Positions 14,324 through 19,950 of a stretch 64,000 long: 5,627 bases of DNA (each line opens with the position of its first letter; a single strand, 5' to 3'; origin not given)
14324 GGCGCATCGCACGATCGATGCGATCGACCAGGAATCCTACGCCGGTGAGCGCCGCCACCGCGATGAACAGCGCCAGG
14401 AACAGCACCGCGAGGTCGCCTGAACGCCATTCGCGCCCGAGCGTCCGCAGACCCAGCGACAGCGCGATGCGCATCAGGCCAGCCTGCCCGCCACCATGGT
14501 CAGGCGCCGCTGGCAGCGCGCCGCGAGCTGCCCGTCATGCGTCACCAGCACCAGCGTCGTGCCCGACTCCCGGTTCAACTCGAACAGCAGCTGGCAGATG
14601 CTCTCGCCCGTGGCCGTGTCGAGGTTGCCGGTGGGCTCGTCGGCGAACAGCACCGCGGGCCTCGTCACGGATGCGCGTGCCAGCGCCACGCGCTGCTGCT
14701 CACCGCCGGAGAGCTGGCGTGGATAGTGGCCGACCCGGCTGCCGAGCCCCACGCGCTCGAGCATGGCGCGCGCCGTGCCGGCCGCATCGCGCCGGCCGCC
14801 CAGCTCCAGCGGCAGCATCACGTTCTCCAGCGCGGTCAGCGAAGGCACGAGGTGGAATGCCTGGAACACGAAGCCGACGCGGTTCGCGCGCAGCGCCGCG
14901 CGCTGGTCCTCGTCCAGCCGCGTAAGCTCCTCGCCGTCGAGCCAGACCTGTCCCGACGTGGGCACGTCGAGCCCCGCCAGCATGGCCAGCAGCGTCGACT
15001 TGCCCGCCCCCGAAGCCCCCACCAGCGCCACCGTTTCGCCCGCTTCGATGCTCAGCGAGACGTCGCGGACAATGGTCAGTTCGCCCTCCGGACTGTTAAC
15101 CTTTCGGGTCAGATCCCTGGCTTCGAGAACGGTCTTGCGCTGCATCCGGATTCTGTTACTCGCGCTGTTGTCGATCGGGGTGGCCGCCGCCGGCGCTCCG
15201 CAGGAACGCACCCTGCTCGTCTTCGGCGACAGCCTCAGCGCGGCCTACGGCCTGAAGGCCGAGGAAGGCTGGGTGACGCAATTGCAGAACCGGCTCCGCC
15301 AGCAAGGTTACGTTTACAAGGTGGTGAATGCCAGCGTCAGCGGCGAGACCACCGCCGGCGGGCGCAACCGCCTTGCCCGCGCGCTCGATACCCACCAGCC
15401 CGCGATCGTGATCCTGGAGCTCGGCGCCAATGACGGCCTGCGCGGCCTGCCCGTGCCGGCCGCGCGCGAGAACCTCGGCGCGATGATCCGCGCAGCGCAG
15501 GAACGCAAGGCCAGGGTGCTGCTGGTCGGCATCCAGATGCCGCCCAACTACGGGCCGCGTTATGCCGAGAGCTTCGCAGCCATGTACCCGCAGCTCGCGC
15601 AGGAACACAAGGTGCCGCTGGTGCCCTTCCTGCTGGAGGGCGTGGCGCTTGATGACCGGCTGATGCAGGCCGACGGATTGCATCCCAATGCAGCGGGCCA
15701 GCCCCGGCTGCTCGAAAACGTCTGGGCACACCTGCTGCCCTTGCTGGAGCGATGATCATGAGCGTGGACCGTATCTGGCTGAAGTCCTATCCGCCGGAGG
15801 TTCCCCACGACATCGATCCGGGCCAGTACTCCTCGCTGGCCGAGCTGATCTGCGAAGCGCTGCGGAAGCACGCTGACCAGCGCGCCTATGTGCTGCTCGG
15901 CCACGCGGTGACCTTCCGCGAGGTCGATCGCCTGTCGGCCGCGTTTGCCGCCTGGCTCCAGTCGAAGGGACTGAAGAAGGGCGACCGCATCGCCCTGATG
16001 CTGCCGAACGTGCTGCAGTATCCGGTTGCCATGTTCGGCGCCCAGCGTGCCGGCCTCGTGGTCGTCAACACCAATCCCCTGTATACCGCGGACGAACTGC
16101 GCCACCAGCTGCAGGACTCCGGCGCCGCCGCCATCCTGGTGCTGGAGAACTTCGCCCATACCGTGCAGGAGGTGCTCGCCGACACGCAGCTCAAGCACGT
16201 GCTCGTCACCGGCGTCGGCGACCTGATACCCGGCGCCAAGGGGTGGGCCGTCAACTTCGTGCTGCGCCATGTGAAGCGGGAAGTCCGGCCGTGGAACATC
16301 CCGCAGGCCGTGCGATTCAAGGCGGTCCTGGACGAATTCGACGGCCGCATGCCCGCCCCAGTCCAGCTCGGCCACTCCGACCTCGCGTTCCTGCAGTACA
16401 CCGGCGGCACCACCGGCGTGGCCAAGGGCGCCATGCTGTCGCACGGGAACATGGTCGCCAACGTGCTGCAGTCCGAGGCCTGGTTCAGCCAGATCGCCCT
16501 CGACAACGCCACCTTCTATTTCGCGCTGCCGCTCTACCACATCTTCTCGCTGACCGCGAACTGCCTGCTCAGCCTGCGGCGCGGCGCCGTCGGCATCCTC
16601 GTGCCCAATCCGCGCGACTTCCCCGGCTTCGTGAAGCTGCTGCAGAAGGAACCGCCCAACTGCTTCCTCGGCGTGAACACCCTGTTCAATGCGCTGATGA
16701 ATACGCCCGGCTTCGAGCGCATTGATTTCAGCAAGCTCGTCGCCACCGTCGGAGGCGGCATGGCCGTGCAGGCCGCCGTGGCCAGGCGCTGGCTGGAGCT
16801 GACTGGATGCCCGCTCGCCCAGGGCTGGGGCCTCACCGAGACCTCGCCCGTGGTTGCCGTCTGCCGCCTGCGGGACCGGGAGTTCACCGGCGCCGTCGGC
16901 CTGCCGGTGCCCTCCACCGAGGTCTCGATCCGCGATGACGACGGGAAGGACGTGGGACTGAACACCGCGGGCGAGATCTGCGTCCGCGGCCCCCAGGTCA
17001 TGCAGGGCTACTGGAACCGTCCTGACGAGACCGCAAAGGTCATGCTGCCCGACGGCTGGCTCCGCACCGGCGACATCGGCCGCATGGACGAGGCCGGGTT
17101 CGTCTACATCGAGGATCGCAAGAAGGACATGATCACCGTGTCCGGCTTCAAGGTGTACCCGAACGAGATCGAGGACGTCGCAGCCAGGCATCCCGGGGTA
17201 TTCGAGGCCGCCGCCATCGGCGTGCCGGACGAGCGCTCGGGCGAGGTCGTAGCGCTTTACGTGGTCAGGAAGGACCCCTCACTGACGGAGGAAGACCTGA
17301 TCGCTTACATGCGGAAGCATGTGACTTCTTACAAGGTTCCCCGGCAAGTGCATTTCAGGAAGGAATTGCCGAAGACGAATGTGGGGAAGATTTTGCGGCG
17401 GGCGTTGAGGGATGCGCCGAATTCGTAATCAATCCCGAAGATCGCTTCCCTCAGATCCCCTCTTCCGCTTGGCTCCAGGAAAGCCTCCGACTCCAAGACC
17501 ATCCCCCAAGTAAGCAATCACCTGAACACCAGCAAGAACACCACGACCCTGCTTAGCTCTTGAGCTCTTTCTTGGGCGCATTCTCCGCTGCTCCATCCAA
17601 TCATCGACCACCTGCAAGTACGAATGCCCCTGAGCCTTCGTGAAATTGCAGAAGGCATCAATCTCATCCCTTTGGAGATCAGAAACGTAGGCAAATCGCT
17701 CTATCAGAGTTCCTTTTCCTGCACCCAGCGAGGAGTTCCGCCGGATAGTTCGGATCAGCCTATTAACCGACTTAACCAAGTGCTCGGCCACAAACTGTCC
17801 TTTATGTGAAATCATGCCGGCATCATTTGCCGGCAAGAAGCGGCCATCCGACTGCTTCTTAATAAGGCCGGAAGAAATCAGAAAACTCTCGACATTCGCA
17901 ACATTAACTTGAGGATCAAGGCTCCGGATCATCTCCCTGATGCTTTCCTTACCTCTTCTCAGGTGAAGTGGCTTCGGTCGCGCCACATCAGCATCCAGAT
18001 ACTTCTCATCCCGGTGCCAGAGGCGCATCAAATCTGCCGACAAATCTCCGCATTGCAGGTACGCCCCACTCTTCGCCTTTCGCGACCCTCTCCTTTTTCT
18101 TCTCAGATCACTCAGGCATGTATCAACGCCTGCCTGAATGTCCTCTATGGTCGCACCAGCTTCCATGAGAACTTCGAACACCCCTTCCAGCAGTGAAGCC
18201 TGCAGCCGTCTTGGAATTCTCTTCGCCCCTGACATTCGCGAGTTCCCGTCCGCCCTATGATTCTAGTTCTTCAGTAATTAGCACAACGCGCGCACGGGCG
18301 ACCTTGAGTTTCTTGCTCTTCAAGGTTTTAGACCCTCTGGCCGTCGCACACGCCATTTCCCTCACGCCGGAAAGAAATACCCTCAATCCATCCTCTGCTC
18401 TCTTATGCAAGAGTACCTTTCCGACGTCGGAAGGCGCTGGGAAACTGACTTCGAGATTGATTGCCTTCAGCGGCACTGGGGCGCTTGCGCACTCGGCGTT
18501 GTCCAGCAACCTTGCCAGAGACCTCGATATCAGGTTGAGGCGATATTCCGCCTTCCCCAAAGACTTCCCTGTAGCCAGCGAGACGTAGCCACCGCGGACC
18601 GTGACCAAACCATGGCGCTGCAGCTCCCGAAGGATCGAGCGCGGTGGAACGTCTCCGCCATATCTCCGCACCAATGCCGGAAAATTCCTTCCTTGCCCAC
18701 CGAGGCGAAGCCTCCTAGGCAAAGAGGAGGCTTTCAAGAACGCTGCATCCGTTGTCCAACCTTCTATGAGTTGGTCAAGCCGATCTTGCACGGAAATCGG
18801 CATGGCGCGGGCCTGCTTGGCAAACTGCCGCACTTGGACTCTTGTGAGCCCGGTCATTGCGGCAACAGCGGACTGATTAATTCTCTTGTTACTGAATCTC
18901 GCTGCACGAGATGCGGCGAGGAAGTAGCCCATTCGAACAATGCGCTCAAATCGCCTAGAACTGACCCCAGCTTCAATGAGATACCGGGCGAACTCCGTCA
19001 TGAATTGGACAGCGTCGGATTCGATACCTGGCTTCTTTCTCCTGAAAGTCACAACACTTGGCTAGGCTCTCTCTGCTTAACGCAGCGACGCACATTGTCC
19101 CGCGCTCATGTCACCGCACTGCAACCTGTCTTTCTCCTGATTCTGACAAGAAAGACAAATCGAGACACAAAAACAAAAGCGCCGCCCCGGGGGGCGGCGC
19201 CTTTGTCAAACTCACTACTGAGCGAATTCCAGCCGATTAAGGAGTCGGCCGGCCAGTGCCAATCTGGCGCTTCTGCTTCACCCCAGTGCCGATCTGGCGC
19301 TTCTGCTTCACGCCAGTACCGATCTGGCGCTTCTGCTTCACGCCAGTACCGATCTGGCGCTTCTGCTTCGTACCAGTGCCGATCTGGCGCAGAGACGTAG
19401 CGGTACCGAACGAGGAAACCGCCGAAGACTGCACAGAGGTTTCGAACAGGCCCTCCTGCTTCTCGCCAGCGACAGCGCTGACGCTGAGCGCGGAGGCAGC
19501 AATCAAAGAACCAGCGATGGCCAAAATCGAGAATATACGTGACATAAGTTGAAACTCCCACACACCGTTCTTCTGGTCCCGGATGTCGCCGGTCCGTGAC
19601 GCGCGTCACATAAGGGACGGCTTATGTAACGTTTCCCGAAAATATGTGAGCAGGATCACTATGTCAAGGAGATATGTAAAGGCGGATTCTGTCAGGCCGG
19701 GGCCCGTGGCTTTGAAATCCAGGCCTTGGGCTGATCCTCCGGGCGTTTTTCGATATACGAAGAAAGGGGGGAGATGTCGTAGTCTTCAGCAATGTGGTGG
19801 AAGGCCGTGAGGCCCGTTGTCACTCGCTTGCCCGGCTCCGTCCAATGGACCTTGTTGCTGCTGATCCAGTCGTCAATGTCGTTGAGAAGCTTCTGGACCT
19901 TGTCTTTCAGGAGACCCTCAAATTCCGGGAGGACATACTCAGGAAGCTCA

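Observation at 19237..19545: Monocistronic gene for a Sec-signal protein consisting of 4.5 tandem decapeptides QIGTG(V/T)KQKR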

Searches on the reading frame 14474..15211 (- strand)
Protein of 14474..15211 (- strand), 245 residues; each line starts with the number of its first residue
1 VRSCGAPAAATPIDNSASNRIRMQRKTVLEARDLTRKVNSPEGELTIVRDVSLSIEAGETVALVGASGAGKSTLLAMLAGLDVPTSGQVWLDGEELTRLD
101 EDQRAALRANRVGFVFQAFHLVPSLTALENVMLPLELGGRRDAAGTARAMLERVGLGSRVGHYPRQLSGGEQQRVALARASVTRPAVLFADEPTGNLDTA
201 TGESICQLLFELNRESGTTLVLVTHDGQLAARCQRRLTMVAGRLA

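Call 7: search_protein_families(library=pfam, proteins=[window:14474-15211:-], max_evalue=0.01)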
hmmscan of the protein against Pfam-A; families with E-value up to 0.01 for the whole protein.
window:14474-15211:- (245 aa): 7 families
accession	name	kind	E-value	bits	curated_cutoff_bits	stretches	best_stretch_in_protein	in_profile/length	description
PF00005.33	ABC_tran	-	2.3e-37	129.1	25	1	49-194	2-136/137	ABC transporter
PF13304.12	AAA_21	-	4.1e-05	24.2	27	0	62-81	3-22/304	AAA domain, putative AbiEii toxin, Type IV TA system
PF13481.12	AAA_25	-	0.00015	21.9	27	1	55-92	30-65/195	AAA domain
PF13555.12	AAA_29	-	0.00032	20.8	27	1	53-79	17-44/61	P-loop containing region of AAA domain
PF03193.22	RsgA_GTPase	-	0.00089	19.6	30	1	56-80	105-128/174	RsgA GTPase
PF02463.25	SMC_N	-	0.0033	17.3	40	0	163-235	133-207/220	RecF/RecN/SMC N terminal domain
PF13521.12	AAA_28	-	0.0062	17.2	27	0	61-91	2-28/164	AAA domain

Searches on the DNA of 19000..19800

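Call 39: search_rna_families(source=window, start=19000, end=19800, threshold=evalue, max_evalue=10)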
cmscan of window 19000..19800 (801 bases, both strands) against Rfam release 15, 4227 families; matches with E-value up to 10: 10.
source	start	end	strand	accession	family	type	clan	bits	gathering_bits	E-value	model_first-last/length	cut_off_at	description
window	19167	19258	-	RF01772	rnk_pseudo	Cis-reg; leader;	-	19.3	55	1.3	1-108/108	no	Pseudomonas rnk leader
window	19168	19240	-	RF02969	DUF3800-I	Gene; sRNA;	-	19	44.2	3.3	1-115/115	no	DUF3800-I RNA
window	19171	19228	-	RF02871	ncS54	Gene; sRNA;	-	18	43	0.27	1-79/79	no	Burkholderia sRNA 54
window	19102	19182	-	RF04240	mir-4716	Gene; miRNA;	-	17.1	76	1.8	1-84/84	no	mir-4716 microRNA precursor family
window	19173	19317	-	RF01408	sraL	Gene; sRNA;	-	14.9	39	0.89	1-142/142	no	sraL Hfq binding RNA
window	19176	19205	-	RF00126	ryfA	Gene; sRNA;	-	14.8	80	0.27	265-294/296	no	ryfA RNA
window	19160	19212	+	RF02066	STnc320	Gene; sRNA;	-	14.7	50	8.4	1-55/55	no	Salmonella enterica sRNA STnc320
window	19158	19238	-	RF02225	sX6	Gene; sRNA;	-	14.5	40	0.23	260-340/342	no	Proteobacterial sRNA sX6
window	19177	19234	-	RF01670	P17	Gene; sRNA;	-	14.5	45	0.38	1-282/282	no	Pseudomonas sRNA P17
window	19165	19226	-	RF00236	ctRNA_pGA1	Gene; antisense;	-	13.6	45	8.6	1-79/79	no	ctRNA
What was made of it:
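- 19595..19627 (-): Conserved leader elements: inverted repeat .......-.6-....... (19627-19608) overlapping the palindrome TGTGA-N6-TCACG (19610-19595). No Rfam family (call 39).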
